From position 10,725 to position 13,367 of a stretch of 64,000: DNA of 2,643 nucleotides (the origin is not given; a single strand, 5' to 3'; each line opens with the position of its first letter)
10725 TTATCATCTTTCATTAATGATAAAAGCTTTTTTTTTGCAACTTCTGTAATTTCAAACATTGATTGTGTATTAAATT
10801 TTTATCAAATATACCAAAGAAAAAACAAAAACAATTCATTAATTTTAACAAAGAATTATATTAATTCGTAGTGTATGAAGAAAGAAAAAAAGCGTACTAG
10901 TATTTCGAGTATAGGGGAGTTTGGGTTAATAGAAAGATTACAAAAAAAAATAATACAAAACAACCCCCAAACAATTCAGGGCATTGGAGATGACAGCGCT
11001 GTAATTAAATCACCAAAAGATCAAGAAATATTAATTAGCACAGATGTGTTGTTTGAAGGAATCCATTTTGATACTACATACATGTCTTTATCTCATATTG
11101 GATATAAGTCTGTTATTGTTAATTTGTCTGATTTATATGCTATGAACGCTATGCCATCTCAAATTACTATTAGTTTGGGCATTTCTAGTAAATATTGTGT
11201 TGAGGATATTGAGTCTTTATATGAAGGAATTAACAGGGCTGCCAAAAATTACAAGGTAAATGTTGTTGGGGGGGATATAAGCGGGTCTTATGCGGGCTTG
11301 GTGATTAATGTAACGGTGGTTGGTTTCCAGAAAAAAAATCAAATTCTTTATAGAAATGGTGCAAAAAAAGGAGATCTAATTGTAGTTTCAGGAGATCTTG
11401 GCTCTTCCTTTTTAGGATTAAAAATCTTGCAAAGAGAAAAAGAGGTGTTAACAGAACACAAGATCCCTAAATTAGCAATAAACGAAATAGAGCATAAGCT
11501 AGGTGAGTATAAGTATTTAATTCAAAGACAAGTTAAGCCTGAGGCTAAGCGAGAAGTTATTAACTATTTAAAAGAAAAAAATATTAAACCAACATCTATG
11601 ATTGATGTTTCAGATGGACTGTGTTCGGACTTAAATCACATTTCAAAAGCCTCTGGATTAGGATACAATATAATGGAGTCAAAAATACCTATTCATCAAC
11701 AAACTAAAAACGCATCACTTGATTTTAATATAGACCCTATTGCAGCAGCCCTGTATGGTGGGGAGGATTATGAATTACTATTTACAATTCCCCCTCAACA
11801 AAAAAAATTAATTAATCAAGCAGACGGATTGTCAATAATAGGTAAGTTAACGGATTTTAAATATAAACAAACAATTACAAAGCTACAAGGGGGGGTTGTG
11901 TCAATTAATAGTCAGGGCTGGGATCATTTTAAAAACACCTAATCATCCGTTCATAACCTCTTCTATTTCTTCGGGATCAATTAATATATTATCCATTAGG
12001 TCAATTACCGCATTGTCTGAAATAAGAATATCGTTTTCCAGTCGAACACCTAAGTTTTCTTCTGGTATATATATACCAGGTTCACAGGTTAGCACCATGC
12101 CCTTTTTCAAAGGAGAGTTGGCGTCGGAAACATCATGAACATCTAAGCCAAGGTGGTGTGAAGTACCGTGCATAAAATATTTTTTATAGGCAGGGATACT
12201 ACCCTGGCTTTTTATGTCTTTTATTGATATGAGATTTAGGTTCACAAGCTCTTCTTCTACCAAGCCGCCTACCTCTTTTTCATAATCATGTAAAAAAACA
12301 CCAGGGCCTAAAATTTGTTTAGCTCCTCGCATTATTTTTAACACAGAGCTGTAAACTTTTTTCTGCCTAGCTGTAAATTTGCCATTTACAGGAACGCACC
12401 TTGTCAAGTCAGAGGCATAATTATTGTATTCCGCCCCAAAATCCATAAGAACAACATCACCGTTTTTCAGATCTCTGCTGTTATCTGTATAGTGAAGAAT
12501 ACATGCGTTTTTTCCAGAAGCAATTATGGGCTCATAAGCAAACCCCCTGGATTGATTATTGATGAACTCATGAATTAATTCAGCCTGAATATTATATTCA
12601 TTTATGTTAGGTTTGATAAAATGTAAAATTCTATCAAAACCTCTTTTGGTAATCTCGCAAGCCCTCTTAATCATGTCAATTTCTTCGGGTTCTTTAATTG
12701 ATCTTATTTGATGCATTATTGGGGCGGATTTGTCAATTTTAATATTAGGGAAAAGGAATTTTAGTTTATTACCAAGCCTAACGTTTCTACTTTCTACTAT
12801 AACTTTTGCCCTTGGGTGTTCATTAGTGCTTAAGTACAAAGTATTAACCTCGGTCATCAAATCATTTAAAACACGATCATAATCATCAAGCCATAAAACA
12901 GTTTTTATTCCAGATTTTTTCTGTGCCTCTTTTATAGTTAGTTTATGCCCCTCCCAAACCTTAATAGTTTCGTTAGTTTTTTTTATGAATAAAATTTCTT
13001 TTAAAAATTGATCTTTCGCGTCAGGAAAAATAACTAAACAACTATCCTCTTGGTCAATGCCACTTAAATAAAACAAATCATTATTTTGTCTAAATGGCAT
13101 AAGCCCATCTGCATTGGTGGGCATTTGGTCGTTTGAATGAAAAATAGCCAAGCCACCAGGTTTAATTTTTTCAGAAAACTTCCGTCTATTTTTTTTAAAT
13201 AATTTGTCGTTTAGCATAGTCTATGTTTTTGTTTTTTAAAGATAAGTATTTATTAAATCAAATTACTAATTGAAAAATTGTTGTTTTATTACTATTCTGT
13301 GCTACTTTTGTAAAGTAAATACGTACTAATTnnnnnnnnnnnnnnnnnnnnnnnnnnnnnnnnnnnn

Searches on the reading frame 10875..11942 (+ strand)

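Call 7: search_protein_families(library=pfam, proteins=[window:10875-11942:+])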
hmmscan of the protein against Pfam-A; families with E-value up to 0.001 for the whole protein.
window:10875-11942:+ (355 aa): 2 families
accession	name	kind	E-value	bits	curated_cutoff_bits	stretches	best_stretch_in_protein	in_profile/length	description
PF00586.29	AIRS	-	9.7e-27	94.1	24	1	38-150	1-110/112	AIR synthase related protein, N-terminal domain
PF02769.27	AIRS_C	-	0.00011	22.8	23.1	1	165-327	2-147/156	AIR synthase related protein, C-terminal domain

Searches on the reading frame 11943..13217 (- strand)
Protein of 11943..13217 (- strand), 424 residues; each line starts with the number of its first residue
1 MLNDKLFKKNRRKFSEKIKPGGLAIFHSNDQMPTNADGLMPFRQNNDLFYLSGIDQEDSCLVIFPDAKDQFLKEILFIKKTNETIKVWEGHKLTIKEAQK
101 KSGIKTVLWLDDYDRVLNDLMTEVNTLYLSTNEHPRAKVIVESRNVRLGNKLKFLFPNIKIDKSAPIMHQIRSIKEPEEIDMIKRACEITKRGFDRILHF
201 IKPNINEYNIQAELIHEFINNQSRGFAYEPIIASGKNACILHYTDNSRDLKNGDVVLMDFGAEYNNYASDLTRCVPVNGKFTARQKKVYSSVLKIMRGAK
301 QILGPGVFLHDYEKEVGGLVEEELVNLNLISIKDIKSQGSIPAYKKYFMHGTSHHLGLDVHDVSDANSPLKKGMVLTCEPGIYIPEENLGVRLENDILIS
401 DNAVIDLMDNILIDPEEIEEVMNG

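Call 7: search_protein_families(library=pfam, proteins=[window:11943-13217:-])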
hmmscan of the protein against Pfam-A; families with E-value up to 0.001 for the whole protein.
window:11943-13217:- (424 aa): 2 families
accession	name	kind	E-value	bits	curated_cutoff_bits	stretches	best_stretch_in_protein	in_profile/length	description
PF00557.29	Peptidase_M24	-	4.9e-56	190.2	23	1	182-400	2-207/208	Metallopeptidase family M24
PF05195.22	AMP_N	-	9.1e-32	109.8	24.6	1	7-128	1-121/121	Aminopeptidase P, N-terminal domain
